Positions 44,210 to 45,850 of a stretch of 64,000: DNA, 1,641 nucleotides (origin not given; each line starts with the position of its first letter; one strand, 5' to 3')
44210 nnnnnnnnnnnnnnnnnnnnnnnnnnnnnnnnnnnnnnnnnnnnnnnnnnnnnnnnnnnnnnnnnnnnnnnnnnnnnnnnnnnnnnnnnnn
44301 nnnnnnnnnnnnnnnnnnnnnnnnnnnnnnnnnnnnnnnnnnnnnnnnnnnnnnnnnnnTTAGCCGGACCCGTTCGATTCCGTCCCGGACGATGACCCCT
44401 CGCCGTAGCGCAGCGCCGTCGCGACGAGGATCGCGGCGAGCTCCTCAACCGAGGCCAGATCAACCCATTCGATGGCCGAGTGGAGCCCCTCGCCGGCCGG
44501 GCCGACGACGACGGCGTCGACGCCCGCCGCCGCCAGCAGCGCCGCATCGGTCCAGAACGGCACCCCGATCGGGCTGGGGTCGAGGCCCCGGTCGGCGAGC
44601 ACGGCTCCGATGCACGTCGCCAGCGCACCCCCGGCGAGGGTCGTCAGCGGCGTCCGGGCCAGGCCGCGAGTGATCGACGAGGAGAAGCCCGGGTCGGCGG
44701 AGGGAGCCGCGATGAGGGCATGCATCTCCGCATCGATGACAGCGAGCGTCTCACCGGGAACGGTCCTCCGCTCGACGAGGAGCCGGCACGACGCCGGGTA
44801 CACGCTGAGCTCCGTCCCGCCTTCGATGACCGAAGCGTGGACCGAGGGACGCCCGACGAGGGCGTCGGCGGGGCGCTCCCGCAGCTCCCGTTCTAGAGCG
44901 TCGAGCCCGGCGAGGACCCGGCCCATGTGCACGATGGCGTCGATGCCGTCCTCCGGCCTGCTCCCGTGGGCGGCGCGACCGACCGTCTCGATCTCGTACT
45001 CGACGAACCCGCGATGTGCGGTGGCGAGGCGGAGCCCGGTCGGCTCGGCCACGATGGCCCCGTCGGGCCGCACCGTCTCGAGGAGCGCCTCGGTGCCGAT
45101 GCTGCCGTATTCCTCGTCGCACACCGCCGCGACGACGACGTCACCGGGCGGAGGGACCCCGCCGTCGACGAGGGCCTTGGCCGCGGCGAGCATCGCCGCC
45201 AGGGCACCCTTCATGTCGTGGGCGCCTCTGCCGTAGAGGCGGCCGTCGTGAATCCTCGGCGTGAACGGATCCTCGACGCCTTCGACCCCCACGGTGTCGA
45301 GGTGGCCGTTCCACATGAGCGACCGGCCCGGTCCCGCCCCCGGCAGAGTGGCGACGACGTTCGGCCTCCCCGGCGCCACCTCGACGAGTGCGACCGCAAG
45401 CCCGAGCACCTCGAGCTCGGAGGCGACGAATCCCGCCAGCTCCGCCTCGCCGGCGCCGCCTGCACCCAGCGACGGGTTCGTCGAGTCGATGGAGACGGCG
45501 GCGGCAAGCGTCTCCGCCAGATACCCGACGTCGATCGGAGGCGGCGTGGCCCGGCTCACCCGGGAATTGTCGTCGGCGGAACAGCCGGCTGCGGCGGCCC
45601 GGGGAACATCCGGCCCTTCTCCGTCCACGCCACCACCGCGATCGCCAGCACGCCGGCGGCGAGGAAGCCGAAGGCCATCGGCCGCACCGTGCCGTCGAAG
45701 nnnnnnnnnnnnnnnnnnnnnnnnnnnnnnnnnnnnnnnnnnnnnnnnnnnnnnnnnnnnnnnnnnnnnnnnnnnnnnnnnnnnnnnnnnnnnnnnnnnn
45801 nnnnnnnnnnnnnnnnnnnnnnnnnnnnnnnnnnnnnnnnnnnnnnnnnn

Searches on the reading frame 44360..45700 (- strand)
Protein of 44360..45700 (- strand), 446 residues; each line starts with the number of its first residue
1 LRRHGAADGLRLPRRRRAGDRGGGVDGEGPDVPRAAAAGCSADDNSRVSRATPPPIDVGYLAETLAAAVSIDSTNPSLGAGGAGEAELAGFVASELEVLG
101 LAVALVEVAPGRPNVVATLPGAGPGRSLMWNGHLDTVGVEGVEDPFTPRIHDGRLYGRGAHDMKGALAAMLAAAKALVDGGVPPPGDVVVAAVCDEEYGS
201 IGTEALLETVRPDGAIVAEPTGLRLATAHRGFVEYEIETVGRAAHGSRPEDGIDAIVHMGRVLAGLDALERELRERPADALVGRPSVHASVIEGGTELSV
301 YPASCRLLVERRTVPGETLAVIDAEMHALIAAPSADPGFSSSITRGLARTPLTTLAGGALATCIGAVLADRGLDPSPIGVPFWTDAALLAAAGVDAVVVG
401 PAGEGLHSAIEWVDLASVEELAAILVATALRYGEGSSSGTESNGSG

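Call 120: search_protein_families(library=pfam, proteins=[window:44360-45700:-], max_evalue=0.001)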
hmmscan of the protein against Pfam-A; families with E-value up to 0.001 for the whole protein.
window:44360-45700:- (446 aa): 4 families
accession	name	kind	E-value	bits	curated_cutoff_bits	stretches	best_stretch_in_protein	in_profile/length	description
PF01546.33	Peptidase_M20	-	2.6e-32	112.8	24.6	1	130-430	2-205/206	Peptidase family M20/M25/M40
PF07687.19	M20_dimer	-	3.8e-17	62.6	21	1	227-333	1-102/107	Peptidase dimerisation domain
PF04389.22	Peptidase_M28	-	1e-10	42.1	21.3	1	114-208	1-78/193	Peptidase family M28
PF05343.19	Peptidase_M42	-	7.1e-07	29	23.2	0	152-219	125-189/292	M42 glutamyl aminopeptidase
